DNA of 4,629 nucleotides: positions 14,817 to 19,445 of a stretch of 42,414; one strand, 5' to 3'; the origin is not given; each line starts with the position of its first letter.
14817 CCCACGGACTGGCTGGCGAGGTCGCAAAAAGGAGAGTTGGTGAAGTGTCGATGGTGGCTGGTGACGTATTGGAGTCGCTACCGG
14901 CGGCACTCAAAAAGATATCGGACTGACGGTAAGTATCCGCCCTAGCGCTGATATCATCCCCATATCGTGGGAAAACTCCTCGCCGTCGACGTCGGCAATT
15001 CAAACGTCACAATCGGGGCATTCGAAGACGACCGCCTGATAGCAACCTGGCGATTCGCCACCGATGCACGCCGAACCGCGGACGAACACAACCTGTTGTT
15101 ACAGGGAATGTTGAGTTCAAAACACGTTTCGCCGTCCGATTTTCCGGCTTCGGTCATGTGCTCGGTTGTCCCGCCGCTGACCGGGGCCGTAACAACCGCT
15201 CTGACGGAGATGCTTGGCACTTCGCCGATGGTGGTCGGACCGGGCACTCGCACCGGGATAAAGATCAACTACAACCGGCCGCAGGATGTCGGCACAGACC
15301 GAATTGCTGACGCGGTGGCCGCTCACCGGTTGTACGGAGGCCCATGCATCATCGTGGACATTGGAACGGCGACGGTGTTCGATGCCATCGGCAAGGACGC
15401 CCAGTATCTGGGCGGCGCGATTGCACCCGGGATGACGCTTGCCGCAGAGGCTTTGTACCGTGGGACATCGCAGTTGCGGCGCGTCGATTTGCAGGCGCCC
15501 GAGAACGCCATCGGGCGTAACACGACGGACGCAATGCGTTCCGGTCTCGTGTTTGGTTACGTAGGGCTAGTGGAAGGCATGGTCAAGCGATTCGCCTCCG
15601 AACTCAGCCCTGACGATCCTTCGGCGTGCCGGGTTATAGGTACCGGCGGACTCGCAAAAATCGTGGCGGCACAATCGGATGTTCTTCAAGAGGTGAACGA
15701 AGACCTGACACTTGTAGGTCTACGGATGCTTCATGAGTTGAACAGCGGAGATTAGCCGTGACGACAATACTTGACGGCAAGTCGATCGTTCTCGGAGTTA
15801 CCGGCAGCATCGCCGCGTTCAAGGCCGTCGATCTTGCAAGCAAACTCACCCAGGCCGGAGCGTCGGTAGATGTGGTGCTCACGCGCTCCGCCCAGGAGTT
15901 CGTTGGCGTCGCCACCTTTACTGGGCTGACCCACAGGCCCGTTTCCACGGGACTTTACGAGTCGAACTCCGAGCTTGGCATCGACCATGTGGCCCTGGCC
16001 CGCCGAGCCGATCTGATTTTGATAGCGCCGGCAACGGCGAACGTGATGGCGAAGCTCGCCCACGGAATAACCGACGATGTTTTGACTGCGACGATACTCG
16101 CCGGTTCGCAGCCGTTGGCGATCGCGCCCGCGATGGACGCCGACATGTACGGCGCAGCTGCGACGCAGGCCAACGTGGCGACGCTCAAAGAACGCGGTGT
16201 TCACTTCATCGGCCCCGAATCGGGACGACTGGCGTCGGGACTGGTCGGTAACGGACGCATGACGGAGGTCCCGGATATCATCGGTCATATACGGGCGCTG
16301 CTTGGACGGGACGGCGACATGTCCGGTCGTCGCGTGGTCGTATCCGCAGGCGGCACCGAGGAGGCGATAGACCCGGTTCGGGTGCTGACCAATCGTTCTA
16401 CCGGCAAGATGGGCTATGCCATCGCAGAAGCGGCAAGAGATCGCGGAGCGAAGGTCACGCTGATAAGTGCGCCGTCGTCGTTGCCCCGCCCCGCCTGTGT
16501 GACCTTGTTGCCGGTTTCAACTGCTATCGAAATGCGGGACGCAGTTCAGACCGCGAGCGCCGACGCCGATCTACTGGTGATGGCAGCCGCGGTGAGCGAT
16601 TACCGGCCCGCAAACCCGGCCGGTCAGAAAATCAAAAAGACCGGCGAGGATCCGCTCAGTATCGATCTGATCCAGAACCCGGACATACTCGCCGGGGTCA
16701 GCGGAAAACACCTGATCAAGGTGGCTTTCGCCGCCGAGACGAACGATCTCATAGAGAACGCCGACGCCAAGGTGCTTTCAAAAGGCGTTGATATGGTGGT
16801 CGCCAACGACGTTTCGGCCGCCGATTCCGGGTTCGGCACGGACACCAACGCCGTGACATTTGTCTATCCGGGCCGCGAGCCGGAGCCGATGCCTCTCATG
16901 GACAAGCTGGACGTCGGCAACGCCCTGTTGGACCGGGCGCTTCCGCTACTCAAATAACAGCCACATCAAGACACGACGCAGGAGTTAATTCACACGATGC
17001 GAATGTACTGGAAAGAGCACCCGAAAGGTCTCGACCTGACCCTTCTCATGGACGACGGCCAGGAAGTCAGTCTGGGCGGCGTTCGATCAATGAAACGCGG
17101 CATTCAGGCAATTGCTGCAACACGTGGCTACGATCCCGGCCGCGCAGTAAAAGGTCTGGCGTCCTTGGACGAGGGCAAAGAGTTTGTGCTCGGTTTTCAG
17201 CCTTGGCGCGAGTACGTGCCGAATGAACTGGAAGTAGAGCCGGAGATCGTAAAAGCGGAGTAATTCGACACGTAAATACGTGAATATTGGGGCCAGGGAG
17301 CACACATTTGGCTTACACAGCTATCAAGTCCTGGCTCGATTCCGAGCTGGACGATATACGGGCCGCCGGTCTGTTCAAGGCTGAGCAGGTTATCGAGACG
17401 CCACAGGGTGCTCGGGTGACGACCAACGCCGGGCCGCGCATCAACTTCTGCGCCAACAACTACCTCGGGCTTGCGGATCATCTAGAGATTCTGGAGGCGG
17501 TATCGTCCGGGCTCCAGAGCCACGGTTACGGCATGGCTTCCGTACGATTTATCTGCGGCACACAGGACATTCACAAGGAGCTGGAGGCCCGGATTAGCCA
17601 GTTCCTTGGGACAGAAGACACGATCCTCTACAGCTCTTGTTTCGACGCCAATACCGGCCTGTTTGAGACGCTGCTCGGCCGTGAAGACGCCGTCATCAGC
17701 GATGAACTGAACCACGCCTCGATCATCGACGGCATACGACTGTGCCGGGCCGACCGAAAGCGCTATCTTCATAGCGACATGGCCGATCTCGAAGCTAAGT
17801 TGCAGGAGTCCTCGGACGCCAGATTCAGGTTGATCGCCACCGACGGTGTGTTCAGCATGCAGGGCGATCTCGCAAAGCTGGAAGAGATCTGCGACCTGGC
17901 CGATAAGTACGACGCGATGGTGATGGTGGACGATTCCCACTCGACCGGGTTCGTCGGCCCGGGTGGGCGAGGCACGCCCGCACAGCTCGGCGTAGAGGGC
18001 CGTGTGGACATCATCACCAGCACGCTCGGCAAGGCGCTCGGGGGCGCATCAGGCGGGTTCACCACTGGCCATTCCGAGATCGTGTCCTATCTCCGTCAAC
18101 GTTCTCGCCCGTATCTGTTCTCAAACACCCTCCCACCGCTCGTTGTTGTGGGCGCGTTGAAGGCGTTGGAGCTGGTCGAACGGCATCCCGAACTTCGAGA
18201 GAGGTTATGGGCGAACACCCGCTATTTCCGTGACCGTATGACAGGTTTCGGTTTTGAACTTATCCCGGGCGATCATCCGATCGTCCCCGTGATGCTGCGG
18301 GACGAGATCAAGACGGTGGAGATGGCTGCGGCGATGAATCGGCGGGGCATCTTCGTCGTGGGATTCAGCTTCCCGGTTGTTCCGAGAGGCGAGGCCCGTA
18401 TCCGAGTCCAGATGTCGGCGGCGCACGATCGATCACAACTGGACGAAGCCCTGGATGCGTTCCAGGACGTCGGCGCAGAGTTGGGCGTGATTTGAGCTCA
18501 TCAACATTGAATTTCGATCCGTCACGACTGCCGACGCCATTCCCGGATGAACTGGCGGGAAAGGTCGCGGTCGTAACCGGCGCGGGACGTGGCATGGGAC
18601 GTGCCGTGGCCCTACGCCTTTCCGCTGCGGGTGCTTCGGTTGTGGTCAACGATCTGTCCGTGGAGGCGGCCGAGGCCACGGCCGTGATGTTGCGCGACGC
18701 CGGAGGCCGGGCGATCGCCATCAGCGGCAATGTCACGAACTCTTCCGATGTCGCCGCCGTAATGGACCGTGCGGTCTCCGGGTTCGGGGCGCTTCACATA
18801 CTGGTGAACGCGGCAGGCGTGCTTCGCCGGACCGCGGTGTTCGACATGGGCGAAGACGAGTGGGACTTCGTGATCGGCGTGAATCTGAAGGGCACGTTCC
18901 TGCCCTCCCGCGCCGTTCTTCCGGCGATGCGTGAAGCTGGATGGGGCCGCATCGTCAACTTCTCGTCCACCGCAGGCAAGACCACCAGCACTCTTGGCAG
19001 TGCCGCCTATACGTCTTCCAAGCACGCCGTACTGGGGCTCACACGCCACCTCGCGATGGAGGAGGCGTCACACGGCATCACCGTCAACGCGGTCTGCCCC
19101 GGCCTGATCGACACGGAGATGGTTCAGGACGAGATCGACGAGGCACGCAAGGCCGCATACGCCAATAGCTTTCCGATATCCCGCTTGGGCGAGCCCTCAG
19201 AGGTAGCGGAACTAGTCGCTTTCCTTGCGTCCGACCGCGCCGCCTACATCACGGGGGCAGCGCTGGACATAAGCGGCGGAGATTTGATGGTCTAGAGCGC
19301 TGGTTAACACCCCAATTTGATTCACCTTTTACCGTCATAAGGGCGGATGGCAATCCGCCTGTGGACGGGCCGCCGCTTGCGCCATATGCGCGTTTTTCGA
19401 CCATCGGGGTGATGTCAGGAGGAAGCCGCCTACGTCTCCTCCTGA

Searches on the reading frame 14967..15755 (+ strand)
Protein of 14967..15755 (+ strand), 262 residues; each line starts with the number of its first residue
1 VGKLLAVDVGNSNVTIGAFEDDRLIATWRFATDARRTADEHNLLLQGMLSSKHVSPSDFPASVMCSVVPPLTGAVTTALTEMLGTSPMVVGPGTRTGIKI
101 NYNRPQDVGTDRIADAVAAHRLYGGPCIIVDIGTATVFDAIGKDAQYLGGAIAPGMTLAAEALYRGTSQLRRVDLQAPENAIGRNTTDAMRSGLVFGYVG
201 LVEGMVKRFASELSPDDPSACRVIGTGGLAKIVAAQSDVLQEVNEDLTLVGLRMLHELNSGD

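Call 30: search_protein_families(library=pfam, proteins=[window:14967-15755:+], max_evalue=0.00001)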
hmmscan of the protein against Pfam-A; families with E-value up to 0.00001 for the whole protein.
window:14967-15755:+ (262 aa): 1 family
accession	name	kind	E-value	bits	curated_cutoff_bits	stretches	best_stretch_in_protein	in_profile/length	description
PF03309.20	Pan_kinase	-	1.2e-69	234.7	24.7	1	4-208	1-205/205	Type III pantothenate kinase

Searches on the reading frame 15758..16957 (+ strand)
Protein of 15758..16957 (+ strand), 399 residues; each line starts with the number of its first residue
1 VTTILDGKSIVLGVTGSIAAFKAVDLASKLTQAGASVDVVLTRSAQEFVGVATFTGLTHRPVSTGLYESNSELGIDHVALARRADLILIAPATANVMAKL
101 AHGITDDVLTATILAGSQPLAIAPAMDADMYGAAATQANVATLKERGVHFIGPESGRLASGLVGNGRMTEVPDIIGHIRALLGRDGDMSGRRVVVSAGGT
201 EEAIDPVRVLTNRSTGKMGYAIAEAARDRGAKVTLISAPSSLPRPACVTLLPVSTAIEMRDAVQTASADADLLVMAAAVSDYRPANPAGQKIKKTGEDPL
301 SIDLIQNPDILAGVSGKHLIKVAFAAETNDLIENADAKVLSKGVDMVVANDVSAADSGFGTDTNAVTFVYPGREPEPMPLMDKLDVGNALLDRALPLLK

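Call 30: search_protein_families(library=pfam, proteins=[window:15758-16957:+], max_evalue=0.00001)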
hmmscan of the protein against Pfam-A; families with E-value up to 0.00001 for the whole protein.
window:15758-16957:+ (399 aa): 2 families
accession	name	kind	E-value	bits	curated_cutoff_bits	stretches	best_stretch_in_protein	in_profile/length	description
PF04127.22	DFP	-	2.5e-68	230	22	1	188-368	1-185/186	DNA/pantothenate metabolism flavoprotein C-terminal domain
PF02441.25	Flavoprotein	-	5.6e-31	107.8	22.7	1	8-180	1-160/162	Flavoprotein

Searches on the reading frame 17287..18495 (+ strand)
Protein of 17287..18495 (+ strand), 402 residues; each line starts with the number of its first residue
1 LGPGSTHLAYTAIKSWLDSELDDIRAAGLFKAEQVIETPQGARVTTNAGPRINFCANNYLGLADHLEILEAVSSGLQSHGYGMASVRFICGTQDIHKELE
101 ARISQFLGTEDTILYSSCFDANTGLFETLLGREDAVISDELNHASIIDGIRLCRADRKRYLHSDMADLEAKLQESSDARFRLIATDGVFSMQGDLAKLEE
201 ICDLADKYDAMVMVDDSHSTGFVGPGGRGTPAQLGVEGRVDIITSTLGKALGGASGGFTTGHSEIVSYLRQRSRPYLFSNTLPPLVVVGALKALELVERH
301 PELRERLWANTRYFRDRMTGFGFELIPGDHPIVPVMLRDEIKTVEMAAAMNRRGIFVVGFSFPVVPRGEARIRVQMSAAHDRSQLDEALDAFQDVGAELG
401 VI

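Call 30: search_protein_families(library=pfam, proteins=[window:17287-18495:+], max_evalue=0.00001)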
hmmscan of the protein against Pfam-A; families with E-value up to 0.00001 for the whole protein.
window:17287-18495:+ (402 aa): 1 family
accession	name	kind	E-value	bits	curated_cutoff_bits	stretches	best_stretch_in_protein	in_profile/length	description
PF00155.27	Aminotran_1_2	-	1.8e-63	215.4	19.7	1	52-392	4-361/361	Aminotransferase class I and II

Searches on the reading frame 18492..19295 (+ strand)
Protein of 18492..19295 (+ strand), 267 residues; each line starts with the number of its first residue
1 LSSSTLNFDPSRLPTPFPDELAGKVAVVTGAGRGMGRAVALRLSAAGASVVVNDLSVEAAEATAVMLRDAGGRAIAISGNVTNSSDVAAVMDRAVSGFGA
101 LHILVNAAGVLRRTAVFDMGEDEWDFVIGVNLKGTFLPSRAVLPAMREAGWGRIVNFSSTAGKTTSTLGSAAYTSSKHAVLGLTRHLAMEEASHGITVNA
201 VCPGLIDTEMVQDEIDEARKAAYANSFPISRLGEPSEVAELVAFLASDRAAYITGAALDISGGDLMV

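Call 30: search_protein_families(library=pfam, proteins=[window:18492-19295:+], max_evalue=0.00001)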
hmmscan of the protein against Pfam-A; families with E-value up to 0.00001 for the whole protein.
window:18492-19295:+ (267 aa): 3 families
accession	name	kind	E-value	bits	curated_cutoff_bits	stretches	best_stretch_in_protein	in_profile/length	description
PF13561.12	adh_short_C2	-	3.9e-58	197.3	27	1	30-263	1-234/236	Enoyl-(Acyl carrier protein) reductase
PF00106.31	adh_short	-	2e-56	191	26.6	1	24-215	1-191/195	short chain dehydrogenase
PF08659.16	KR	-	6.6e-10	39.6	22.6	1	27-189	4-165/180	KR domain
